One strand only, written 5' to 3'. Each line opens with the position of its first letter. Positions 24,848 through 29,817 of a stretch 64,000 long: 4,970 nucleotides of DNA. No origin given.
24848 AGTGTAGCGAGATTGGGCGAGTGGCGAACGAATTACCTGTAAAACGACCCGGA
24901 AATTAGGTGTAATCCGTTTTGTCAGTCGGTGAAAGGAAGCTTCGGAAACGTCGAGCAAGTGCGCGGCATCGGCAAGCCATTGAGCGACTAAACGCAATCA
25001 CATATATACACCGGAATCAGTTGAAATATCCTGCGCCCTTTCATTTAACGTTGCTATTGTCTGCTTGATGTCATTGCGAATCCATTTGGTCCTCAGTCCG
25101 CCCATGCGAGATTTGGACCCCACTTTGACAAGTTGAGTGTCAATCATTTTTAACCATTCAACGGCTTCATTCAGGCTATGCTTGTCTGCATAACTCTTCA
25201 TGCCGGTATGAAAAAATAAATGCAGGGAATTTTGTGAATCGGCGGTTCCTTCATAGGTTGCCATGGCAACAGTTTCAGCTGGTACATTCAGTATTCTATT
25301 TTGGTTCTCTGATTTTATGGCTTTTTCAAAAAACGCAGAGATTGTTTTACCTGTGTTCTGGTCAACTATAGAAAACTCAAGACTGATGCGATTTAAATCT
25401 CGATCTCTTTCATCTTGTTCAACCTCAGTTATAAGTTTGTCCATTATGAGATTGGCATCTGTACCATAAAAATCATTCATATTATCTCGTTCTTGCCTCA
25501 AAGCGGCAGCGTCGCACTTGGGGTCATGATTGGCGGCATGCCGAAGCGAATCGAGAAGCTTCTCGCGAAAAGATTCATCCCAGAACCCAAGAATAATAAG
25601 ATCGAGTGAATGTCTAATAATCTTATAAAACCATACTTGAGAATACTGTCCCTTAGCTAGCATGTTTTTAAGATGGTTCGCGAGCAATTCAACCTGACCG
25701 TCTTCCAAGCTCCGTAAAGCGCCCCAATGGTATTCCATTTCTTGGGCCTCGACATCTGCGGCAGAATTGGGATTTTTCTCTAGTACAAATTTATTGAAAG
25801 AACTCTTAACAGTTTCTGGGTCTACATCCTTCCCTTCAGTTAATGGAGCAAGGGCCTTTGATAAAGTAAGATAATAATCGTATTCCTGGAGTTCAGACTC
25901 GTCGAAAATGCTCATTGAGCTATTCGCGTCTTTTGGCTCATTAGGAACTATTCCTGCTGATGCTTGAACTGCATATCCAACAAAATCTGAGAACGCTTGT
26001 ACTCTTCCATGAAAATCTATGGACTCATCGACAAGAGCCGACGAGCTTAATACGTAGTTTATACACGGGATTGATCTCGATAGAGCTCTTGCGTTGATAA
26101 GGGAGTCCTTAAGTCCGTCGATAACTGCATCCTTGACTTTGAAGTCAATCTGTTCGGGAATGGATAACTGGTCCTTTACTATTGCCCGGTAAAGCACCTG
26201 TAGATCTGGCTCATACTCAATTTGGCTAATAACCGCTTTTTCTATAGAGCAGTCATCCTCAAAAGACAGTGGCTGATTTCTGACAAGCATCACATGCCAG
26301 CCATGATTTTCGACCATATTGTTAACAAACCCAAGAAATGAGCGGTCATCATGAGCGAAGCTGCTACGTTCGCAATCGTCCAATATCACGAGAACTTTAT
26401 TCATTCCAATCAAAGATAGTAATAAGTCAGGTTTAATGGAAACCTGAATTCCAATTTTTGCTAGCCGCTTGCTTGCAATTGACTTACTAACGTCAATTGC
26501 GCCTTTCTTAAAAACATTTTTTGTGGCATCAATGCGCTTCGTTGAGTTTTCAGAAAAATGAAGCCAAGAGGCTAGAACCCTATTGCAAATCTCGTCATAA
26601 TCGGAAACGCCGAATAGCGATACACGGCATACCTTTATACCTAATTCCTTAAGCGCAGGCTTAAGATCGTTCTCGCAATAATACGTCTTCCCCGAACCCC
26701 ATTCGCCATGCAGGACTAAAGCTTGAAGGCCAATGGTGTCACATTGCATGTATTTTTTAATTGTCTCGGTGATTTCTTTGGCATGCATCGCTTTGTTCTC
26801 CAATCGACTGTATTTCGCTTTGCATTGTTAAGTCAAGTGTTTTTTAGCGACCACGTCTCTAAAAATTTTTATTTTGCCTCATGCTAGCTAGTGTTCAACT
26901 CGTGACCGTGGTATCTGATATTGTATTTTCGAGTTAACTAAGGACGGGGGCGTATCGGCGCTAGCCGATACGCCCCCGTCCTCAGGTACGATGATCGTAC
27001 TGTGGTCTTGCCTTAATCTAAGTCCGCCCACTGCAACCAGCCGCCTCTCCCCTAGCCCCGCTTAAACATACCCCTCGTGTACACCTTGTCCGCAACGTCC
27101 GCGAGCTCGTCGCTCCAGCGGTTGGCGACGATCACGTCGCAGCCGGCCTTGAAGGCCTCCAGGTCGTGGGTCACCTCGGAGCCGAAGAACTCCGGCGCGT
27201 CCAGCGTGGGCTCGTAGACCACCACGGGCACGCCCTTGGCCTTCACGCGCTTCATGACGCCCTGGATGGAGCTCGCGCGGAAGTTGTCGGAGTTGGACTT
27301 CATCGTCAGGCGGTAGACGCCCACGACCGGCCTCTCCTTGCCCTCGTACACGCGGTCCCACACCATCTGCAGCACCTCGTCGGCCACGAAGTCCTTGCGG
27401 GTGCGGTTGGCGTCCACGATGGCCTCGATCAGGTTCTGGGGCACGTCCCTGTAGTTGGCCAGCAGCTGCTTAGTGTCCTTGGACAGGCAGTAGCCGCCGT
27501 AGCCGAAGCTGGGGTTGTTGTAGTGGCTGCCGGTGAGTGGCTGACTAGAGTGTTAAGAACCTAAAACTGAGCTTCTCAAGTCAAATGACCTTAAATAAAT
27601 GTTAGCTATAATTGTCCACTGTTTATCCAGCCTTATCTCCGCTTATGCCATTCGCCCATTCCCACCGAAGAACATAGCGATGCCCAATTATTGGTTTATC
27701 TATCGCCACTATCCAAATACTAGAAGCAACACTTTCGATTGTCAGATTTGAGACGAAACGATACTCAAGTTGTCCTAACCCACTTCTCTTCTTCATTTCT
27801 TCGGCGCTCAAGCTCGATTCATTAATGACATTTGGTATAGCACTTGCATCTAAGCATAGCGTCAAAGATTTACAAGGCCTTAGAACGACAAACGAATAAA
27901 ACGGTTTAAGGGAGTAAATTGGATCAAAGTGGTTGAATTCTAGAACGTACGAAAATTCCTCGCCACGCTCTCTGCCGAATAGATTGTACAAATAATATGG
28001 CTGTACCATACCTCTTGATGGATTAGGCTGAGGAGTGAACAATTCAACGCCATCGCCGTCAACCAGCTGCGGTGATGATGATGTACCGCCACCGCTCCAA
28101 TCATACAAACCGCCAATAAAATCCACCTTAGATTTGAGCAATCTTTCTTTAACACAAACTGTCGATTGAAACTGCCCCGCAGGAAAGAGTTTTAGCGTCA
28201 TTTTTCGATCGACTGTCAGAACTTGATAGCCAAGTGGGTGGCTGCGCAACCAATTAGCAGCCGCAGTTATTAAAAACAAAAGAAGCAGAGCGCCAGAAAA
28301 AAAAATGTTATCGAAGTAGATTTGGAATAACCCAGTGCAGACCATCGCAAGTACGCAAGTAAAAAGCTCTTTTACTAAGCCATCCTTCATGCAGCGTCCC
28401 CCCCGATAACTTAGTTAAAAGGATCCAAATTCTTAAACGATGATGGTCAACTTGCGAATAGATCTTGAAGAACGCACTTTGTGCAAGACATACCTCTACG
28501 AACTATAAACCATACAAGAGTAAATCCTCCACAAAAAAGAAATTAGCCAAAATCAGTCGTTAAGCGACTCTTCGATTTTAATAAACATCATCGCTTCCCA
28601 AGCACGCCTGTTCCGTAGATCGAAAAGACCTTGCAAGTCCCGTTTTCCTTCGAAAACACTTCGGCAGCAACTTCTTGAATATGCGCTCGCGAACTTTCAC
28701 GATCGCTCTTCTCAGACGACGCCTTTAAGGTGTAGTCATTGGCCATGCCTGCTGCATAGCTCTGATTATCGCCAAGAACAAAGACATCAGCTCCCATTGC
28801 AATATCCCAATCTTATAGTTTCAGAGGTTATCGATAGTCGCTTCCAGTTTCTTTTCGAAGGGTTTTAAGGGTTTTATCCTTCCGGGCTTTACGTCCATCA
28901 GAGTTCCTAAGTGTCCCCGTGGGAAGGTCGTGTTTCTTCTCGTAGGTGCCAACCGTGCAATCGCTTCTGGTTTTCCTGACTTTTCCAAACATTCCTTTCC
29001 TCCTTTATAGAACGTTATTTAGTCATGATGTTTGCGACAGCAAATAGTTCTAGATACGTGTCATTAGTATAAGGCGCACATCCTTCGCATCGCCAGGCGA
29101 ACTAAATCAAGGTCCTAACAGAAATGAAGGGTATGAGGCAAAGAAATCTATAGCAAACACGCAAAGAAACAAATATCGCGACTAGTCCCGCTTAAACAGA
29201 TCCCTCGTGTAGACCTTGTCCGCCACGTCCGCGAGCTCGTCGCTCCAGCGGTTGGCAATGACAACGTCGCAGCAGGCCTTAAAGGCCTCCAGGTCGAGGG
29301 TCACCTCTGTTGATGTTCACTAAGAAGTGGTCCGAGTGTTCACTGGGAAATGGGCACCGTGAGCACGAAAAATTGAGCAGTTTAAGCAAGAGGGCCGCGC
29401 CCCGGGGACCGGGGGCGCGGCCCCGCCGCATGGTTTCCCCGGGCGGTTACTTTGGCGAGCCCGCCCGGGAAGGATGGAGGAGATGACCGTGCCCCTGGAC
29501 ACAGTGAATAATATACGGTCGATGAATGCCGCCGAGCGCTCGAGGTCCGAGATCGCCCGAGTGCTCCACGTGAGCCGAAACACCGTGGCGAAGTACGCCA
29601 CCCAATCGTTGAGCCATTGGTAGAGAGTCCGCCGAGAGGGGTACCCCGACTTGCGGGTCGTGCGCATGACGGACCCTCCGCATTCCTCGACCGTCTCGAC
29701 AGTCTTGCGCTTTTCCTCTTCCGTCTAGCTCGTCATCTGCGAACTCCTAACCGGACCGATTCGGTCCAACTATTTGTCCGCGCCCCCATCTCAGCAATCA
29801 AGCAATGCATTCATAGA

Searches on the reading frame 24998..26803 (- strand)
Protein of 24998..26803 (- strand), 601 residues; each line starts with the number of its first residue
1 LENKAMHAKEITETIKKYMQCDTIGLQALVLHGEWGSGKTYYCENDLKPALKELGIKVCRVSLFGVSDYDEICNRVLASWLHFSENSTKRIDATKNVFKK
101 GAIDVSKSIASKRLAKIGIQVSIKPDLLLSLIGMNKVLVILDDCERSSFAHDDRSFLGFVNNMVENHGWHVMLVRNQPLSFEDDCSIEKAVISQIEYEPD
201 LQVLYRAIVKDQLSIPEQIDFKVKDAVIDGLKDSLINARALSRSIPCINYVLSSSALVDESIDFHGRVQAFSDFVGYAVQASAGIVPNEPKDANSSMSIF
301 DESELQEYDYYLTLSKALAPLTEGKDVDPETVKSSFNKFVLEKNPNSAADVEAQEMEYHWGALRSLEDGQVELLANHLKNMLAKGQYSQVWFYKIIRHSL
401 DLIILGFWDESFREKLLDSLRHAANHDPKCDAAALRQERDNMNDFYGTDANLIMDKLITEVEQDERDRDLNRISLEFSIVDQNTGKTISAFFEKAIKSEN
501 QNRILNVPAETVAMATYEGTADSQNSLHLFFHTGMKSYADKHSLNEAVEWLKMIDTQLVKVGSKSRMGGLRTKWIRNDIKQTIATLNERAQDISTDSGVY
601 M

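Call 39: search_protein_families(library=pfam, proteins=[window:24998-26803:-], max_evalue=0.001)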
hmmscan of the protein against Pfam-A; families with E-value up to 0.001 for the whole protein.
window:24998-26803:- (601 aa): 1 family
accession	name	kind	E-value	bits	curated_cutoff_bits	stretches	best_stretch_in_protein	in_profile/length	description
PF07693.20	KAP_NTPase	-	0.00085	19.1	20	0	26-89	20-84/293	KAP family P-loop domain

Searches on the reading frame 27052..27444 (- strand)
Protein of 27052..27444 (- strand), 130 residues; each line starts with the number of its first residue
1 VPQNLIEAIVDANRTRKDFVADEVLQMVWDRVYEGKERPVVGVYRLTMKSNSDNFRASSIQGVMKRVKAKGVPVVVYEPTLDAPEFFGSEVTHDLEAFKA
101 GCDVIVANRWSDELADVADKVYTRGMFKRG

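Call 43: search_protein_families(library=pfam, proteins=[window:27052-27444:-], max_evalue=0.1)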
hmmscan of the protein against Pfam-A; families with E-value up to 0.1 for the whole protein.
window:27052-27444:- (130 aa): 2 families
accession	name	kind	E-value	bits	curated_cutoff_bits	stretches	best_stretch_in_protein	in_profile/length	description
PF03720.21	UDPG_MGDP_dh_C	-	1.3e-10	42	30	1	42-119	1-82/103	UDP-glucose/GDP-mannose dehydrogenase family, UDP binding domain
PF13380.12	CoA_binding_2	-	0.055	14.4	22.8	1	62-125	18-79/116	CoA binding domain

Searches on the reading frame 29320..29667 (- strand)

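Call 43: search_protein_families(library=pfam, proteins=[window:29320-29667:-], max_evalue=0.1)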
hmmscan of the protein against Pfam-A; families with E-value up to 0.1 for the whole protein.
window:29320-29667:- (115 aa): 1 family
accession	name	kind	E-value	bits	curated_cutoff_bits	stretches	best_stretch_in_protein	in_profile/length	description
PF13518.12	HTH_28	-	0.016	15.7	25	1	3-23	18-37/52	Helix-turn-helix domain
